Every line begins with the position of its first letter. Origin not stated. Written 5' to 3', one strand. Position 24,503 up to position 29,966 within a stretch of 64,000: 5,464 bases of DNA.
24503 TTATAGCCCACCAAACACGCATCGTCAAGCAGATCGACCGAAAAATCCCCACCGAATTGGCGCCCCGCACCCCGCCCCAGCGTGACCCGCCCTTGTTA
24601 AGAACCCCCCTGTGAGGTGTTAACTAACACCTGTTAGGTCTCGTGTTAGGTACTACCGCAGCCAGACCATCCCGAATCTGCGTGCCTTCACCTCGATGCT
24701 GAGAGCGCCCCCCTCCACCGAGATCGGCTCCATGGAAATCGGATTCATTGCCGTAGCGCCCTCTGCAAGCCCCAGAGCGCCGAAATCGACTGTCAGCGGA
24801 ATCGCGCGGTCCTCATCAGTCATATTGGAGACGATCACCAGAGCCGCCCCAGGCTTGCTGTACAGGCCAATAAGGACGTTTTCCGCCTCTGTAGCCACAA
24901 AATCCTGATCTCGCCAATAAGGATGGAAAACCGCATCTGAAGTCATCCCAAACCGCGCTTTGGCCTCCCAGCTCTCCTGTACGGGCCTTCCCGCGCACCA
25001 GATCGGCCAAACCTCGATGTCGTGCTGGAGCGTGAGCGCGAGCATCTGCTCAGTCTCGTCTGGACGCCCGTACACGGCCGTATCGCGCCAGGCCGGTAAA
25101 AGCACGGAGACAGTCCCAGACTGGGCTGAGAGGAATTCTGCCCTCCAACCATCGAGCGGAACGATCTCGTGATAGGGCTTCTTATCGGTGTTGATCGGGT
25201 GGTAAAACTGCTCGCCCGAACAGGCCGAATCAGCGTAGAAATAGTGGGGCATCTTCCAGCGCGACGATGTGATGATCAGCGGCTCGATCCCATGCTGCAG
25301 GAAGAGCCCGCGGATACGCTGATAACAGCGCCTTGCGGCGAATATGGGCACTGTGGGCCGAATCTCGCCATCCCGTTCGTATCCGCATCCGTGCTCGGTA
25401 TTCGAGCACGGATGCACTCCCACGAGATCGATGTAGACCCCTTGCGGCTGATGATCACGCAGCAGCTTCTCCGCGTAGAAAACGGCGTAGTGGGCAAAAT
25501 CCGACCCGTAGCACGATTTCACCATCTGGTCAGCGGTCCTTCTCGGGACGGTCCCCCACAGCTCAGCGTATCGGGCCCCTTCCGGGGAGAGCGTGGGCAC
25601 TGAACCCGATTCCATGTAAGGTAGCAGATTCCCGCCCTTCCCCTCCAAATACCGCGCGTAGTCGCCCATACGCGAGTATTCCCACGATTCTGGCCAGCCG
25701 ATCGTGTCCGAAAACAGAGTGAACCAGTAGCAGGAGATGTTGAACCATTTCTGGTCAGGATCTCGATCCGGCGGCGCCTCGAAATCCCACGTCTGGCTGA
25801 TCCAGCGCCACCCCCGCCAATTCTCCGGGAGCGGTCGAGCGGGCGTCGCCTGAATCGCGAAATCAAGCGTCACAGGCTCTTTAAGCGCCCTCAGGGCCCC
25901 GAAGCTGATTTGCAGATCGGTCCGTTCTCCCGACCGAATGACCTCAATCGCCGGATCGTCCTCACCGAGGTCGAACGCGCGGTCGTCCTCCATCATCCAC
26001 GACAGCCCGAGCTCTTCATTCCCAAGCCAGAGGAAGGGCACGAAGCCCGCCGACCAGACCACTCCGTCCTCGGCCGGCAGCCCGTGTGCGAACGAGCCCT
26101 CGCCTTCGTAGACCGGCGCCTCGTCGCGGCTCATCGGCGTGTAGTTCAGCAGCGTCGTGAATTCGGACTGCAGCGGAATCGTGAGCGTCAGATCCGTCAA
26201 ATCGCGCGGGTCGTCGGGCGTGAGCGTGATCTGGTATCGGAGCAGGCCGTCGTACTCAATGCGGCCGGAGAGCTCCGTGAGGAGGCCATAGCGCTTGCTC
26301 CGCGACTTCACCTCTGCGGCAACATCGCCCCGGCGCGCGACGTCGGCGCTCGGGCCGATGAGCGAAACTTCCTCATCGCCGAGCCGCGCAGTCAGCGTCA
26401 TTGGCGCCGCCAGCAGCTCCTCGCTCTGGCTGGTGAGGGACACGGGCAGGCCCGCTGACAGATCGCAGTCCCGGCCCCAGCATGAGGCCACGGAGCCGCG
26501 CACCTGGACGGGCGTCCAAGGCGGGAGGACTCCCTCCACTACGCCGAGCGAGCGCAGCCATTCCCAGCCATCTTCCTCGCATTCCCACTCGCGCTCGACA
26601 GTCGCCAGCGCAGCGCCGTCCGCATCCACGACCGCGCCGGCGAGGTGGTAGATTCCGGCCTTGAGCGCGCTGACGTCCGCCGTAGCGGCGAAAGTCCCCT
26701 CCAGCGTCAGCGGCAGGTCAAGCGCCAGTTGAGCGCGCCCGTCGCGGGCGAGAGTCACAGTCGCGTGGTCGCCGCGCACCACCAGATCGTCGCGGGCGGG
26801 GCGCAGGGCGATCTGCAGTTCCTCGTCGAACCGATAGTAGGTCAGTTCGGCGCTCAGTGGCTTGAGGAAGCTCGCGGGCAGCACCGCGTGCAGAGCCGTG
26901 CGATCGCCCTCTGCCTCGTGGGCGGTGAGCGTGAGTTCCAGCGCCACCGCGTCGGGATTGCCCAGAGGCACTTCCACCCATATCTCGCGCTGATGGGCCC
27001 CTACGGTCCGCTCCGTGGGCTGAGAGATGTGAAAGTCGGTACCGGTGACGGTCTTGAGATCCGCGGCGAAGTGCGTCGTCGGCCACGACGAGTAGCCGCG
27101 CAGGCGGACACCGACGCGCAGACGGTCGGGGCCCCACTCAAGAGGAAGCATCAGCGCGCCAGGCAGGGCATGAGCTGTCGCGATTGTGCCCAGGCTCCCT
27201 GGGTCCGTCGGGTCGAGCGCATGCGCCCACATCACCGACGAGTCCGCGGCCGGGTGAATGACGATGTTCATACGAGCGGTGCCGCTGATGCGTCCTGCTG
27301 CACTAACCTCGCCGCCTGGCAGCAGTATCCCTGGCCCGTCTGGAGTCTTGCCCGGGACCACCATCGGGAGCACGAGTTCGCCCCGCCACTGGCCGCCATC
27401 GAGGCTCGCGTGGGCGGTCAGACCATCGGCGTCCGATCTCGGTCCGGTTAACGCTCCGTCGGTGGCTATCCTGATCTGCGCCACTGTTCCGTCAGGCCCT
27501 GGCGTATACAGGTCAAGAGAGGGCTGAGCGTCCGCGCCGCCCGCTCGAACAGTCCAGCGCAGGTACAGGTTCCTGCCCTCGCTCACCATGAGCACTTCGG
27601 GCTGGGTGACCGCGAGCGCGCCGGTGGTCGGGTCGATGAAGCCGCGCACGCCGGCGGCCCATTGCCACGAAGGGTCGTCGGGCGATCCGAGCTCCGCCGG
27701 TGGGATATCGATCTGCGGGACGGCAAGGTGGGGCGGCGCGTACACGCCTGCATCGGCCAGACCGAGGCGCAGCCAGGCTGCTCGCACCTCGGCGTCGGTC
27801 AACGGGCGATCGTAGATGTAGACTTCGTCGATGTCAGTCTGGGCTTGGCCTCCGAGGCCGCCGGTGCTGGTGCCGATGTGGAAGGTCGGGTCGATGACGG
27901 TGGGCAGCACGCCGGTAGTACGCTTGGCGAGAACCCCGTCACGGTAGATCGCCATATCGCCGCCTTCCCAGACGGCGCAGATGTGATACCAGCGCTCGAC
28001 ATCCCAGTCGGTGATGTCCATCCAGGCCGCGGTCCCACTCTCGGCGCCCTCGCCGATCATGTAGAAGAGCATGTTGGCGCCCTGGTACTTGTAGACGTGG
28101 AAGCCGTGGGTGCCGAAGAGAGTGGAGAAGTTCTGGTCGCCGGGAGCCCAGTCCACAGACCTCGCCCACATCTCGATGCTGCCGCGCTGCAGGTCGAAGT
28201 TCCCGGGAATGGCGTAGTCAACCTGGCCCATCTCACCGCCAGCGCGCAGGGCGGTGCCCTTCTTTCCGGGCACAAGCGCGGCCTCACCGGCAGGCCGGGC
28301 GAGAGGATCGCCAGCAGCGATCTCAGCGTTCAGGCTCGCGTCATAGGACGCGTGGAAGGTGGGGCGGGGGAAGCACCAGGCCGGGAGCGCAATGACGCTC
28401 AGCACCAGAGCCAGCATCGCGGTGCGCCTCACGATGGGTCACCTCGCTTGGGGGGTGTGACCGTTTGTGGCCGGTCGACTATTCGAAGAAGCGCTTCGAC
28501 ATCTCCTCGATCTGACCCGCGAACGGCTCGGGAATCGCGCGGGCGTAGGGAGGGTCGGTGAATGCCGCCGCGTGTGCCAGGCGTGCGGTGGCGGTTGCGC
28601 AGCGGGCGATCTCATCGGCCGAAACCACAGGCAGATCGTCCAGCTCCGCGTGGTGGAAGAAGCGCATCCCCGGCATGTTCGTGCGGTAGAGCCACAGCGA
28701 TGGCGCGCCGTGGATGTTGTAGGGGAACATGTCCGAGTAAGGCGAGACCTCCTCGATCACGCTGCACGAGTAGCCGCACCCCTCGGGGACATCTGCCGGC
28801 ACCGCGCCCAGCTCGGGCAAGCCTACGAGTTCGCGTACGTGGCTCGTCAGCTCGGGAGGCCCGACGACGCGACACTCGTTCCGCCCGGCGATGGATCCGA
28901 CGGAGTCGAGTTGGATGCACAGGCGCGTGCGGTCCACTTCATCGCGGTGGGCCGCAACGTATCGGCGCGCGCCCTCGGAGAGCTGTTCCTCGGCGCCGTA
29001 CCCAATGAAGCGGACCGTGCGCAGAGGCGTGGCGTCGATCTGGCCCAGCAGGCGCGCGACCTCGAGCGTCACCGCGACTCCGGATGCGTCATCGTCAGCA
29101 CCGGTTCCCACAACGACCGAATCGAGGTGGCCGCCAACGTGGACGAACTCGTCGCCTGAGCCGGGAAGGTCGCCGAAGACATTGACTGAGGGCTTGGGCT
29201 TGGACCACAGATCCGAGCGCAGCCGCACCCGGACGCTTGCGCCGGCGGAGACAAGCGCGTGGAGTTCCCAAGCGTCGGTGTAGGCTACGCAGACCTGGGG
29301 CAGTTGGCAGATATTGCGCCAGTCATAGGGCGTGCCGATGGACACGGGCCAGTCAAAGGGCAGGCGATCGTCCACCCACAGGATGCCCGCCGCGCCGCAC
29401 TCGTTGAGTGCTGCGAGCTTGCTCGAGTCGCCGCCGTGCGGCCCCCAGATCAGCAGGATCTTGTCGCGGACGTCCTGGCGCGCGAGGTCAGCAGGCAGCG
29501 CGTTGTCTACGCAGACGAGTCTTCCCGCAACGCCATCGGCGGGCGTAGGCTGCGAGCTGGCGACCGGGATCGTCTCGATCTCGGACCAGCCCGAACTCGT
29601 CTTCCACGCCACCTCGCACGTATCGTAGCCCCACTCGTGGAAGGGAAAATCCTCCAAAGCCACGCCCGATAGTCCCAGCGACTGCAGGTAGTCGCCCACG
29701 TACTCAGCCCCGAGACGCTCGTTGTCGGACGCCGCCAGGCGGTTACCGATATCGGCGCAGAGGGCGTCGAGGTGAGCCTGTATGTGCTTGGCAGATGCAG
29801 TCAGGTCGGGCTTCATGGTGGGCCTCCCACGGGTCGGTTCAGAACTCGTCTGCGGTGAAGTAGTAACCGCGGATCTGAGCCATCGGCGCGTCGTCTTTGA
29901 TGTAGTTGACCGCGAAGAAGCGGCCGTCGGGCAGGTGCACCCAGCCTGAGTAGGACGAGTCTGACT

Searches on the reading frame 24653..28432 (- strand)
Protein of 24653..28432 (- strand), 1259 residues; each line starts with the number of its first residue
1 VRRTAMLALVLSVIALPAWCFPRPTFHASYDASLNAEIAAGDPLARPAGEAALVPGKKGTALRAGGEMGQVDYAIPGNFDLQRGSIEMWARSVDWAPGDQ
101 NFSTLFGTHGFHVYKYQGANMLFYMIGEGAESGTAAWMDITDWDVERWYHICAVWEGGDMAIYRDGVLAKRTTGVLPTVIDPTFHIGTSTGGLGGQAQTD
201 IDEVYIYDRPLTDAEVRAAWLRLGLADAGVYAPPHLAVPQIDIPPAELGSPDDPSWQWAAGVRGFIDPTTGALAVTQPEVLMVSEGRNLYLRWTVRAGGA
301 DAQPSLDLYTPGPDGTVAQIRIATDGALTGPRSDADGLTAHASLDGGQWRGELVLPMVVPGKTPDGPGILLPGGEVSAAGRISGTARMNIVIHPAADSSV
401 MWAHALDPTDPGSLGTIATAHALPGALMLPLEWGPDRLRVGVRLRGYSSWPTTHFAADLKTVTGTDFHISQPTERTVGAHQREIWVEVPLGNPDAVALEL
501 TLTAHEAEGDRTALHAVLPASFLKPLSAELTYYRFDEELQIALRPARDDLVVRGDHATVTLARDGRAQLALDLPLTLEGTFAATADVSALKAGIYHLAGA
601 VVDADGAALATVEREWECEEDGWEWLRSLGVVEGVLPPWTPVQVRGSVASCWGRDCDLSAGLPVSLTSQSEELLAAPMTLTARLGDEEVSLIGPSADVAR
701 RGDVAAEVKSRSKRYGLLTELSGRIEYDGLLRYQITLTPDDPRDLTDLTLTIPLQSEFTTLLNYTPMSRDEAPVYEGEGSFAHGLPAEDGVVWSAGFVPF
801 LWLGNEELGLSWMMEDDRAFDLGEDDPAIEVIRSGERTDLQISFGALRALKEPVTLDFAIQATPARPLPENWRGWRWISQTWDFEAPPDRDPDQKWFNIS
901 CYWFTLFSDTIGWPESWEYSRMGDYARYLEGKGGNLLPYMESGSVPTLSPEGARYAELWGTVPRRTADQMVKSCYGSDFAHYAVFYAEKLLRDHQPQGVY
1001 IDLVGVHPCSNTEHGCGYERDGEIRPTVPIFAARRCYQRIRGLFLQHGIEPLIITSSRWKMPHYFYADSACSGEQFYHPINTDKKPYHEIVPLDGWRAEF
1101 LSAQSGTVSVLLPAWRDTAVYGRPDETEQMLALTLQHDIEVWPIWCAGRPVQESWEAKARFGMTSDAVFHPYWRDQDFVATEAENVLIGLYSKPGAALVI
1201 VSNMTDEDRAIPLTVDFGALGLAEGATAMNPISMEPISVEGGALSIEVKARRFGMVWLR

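Call 44: search_protein_families(library=pfam, proteins=[window:24653-28432:-], max_evalue=0.00001)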
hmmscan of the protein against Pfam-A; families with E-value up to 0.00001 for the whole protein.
window:24653-28432:- (1259 aa): 2 families
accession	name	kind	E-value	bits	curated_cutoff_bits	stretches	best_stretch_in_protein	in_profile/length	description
PF19543.5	GH123_N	-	7.3e-23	80.8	22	2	624-817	325-520/969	Glycoside hydrolase 123, N-terminal domain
PF13385.13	Laminin_G_3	-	1.3e-17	64.8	27.6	1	77-216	12-150/151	Concanavalin A-like lectin/glucanases superfamily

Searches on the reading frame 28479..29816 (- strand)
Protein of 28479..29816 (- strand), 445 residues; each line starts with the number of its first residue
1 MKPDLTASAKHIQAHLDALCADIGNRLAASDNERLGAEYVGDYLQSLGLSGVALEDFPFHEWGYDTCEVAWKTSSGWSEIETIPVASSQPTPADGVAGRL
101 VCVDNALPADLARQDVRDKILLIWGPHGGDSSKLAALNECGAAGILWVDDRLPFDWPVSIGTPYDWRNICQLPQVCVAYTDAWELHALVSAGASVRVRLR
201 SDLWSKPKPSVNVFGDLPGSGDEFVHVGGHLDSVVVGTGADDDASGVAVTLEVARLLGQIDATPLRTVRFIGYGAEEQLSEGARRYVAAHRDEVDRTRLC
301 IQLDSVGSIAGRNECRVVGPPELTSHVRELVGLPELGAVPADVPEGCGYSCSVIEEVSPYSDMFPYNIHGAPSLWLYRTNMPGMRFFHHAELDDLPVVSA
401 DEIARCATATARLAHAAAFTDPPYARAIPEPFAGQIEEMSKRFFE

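Call 44: search_protein_families(library=pfam, proteins=[window:28479-29816:-], max_evalue=0.00001)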
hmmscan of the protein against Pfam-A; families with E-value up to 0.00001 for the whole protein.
window:28479-29816:- (445 aa): 2 families
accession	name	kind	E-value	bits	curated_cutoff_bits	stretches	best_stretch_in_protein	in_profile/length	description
PF04389.22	Peptidase_M28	-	1.5e-27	97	21.3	1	212-412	1-191/193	Peptidase family M28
PF01546.33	Peptidase_M20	-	3.7e-07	30.7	24.6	1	233-350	26-113/206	Peptidase family M20/M25/M40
